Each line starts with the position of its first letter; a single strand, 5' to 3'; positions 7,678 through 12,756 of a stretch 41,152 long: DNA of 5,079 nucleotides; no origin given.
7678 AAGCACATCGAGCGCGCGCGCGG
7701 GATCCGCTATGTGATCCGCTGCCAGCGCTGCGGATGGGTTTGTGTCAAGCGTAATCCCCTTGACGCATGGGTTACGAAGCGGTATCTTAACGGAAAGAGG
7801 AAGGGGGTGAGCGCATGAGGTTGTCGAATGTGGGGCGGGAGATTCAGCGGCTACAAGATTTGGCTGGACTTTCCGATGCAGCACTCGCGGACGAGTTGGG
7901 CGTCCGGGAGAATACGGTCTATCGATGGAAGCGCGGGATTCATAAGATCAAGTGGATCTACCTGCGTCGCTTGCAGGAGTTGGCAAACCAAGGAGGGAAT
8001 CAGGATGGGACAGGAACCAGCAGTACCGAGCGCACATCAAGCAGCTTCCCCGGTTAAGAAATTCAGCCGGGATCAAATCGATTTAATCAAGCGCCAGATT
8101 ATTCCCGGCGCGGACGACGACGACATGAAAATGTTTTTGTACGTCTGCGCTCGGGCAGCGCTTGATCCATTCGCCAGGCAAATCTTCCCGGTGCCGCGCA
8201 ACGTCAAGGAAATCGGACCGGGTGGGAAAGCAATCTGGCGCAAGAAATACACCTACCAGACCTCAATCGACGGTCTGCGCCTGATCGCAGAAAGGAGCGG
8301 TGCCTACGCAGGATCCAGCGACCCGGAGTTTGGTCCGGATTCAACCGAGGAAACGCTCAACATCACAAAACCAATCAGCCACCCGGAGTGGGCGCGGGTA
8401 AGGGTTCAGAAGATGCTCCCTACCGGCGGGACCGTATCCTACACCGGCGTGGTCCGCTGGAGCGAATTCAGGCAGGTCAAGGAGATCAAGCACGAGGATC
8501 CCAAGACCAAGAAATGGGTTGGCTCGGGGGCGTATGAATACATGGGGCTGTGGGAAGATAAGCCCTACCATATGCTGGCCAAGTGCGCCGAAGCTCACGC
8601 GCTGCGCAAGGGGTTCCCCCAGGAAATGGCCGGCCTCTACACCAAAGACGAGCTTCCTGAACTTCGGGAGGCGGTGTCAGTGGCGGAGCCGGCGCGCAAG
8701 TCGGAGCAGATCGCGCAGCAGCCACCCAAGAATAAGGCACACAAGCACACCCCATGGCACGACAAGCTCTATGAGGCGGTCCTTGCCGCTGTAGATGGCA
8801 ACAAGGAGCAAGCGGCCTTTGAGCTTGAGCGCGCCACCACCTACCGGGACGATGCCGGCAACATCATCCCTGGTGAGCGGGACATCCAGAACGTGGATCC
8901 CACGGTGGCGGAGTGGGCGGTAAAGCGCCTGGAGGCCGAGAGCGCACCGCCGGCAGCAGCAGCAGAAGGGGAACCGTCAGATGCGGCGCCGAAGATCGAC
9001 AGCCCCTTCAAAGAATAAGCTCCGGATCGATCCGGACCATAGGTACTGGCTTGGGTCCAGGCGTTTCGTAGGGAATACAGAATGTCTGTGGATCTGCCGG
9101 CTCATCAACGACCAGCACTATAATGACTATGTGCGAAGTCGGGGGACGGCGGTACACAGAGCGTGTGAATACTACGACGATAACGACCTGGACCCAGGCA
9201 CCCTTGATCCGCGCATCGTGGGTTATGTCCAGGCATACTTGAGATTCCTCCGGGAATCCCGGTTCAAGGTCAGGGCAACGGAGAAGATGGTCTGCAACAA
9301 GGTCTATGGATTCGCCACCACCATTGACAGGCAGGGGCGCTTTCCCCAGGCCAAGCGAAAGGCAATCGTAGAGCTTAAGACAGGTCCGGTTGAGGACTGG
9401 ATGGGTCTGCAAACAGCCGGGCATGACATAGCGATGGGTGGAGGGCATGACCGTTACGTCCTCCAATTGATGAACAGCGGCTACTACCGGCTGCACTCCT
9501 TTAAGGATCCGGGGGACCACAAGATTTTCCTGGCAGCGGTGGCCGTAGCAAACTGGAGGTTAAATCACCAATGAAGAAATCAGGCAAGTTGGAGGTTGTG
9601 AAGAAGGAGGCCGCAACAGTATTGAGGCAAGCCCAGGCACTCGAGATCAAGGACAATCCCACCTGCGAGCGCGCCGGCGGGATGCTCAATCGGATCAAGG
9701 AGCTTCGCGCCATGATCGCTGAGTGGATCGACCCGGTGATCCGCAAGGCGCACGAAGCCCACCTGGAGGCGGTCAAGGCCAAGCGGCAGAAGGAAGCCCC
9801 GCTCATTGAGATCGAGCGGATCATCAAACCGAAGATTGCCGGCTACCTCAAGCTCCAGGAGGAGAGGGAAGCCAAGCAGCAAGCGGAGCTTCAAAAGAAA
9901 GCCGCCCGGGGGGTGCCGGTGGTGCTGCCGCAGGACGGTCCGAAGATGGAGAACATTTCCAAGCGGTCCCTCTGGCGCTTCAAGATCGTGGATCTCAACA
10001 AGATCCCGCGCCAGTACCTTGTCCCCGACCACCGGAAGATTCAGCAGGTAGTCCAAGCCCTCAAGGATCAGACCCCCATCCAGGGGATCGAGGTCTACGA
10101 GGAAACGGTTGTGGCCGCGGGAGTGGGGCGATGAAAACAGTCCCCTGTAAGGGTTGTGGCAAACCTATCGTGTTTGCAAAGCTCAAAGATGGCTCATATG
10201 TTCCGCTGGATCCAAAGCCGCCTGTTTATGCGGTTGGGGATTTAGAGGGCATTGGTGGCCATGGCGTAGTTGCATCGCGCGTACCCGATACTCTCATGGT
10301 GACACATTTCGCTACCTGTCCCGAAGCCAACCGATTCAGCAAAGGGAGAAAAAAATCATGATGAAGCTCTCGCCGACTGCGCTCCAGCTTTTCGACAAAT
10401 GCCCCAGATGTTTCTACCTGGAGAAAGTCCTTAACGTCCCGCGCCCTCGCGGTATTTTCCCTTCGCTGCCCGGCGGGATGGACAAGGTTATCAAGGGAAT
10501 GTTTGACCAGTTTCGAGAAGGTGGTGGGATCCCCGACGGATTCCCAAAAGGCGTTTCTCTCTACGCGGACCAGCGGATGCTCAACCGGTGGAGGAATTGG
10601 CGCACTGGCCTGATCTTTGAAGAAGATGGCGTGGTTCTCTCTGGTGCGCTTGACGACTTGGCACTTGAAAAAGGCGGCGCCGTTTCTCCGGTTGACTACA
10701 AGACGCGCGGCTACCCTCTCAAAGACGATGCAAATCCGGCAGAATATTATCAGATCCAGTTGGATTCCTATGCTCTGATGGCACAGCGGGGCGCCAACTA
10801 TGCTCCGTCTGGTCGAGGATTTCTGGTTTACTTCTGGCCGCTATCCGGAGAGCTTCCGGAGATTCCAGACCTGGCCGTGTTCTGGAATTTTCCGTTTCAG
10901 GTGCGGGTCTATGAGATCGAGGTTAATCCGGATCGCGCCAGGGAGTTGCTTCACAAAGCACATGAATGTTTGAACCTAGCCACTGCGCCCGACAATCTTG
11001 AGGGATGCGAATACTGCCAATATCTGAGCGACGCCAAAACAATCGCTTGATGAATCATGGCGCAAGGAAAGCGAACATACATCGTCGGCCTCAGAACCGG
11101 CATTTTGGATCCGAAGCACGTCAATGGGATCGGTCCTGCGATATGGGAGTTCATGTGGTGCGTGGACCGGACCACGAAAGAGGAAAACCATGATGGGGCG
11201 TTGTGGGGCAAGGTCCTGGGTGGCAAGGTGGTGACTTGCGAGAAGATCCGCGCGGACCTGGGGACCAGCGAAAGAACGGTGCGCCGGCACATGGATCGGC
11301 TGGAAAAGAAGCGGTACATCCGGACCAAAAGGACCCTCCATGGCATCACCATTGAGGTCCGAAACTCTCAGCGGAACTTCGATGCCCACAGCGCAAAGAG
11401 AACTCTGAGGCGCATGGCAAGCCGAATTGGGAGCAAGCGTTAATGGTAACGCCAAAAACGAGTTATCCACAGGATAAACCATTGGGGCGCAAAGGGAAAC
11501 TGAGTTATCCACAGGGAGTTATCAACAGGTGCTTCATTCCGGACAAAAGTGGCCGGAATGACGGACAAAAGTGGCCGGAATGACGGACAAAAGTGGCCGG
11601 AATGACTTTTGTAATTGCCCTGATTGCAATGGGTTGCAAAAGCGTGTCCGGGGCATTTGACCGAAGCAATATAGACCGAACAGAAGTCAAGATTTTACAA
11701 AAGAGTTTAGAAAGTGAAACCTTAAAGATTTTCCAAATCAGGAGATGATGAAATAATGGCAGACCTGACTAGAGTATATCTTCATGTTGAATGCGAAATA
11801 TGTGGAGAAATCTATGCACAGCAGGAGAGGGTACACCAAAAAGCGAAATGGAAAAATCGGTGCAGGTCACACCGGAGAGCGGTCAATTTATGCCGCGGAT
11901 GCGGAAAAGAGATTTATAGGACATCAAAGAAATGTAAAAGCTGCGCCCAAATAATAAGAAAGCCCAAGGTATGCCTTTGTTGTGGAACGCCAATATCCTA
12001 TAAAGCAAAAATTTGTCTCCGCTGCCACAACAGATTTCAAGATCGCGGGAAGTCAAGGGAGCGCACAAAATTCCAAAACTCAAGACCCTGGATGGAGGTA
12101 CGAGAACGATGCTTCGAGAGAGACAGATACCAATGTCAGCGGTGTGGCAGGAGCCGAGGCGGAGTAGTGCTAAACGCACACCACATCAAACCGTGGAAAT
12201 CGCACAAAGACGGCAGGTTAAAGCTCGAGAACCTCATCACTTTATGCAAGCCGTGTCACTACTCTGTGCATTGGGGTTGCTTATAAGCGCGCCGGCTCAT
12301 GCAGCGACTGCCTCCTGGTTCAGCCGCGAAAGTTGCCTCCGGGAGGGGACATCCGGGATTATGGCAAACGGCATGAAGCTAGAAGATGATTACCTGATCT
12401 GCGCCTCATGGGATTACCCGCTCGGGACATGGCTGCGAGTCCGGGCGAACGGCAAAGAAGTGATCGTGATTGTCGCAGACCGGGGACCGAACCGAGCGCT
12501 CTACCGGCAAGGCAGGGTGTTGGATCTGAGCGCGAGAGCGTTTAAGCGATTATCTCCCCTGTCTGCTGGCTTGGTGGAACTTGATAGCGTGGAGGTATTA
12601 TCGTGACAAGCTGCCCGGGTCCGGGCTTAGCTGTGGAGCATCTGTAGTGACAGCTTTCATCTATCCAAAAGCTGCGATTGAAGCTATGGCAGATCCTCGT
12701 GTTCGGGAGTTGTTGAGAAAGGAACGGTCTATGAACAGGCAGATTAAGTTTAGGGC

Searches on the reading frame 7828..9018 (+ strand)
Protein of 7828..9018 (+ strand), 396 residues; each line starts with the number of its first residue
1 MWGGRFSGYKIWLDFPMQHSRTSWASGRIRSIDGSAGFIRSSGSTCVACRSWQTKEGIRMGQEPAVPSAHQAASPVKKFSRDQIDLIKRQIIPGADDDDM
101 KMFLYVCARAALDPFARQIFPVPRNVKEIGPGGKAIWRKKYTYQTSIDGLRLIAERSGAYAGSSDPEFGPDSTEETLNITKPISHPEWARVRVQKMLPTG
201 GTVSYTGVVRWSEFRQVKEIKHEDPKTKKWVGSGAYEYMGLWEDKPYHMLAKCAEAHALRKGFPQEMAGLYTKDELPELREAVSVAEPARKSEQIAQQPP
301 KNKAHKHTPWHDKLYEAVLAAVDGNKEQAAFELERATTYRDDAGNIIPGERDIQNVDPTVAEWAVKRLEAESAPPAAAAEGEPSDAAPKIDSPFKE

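Call 70: search_protein_families(library=pfam, proteins=[window:7828-9018:+], max_evalue=0.01)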
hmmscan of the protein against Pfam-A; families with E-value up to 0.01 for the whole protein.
window:7828-9018:+ (396 aa): 1 family
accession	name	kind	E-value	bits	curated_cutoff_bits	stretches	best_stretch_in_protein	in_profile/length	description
PF03837.19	RecT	-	3e-27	95.9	24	1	78-282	2-193/198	RecT family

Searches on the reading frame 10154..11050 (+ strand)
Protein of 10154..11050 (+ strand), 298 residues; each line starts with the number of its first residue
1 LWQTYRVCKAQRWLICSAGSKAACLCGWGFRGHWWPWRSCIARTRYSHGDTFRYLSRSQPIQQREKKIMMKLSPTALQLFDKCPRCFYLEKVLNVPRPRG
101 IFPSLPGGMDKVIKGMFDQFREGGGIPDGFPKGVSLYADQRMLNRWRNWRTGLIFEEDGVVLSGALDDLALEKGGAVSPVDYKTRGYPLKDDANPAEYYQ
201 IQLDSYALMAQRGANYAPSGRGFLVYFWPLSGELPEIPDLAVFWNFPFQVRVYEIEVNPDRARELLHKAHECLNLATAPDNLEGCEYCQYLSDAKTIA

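Call 70: search_protein_families(library=pfam, proteins=[window:10154-11050:+], max_evalue=0.01)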
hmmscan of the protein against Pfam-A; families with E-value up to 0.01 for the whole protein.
window:10154-11050:+ (298 aa): 1 family
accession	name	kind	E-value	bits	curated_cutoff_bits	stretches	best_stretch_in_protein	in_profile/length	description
PF12705.13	PDDEXK_1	-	5.3e-15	56.5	22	2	145-291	109-243/247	PD-(D/E)XK nuclease superfamily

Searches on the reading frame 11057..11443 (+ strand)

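Call 70: search_protein_families(library=pfam, proteins=[window:11057-11443:+], max_evalue=0.01)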
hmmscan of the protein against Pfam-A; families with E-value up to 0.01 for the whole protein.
window:11057-11443:+ (128 aa): 5 families
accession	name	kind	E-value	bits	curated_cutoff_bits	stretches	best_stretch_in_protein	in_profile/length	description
PF08279.18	HTH_11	-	0.00057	20.2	25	1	59-86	16-43/55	HTH domain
PF13730.12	HTH_36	-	0.0022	18.2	25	1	62-88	29-55/55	Helix-turn-helix domain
PF13412.12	HTH_24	-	0.0031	17.5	21.9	1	67-89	26-48/48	Winged helix-turn-helix DNA-binding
PF12840.13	HTH_20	-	0.005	17.2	27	1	54-84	13-44/51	Helix-turn-helix domain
PF08220.18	HTH_DeoR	-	0.0092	16.1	21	0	59-89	15-45/57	DeoR-like helix-turn-helix domain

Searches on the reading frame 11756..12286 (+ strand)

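Call 70: search_protein_families(library=pfam, proteins=[window:11756-12286:+], max_evalue=0.01)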
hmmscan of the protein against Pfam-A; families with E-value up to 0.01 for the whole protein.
window:11756-12286:+ (176 aa): 4 families
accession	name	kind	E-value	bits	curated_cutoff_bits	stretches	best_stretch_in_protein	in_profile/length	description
PF01844.29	HNH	-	9.1e-11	42.2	21.4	1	127-172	1-45/47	HNH endonuclease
PF12773.13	DZR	-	0.00012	22.6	27.3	1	46-90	1-44/45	Double zinc ribbon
PF13391.12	HNH_2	-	0.00022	21.5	21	1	127-168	1-55/66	HNH endonuclease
PF18912.6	DZR_2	-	0.0063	16.8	27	0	46-90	10-55/56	Double zinc ribbon domain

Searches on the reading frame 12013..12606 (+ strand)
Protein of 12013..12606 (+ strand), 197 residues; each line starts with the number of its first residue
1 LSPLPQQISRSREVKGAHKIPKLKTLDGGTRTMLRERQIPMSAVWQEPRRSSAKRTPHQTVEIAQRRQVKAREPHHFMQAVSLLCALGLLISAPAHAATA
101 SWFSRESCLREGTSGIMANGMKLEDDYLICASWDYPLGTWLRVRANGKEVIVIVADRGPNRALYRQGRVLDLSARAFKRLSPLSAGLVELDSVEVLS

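Call 45: search_protein_families(library=pfam, proteins=[window:12013-12606:+], max_evalue=0.05)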
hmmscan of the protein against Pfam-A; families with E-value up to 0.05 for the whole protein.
window:12013-12606:+ (197 aa): 1 family
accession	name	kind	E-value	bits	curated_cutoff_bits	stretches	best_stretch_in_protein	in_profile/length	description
PF03330.24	DPBB_1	-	2.3e-10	41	28.8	1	97-189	3-80/83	Lytic transglycolase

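Call 46: search_protein_families(library=phrogs, proteins=[window:12013-12606:+], max_evalue=0.01)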
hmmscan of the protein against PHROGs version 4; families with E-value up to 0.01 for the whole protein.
window:12013-12606:+ (197 aa): 2 families
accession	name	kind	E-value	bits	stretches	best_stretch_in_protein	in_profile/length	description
phrog_7930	-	other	4.5e-13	49.1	1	67-191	260-378/896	lipoprotein precursor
phrog_28106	-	unknown function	0.0045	17.4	1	100-189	105-187/290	-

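Call 79: search_protein_families(library=ncbifam, proteins=[window:12013-12606:+], max_evalue=0.1)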
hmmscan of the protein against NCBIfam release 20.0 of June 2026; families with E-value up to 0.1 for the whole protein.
window:12013-12606:+ (197 aa): 5 families
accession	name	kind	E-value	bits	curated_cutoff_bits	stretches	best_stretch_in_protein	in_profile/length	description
NF007953.1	PRK10672.1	equivalog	1e-06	28.5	201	1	99-195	81-170/362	endolytic peptidoglycan transglycosylase RlpA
TIGR00413.1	rlpA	subfamily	2.3e-06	27.7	82.15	1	117-189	15-85/208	septal ring lytic transglycosylase RlpA family protein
NF047735.1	MPL36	exception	6.9e-06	25.9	430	1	99-182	95-171/305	RlpA family plasminogen-binding lipoprotein MPL36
NF041144.1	expansin_EXLX1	subfamily_domain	9.6e-05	21.8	100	1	138-189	41-89/194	expansin EXLX1 family cellulose-binding protein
NF041659.1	Papain_Inhib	equivalog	0.001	19.1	150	1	138-188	83-129/130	cysteine/serine endopeptidase inhibitor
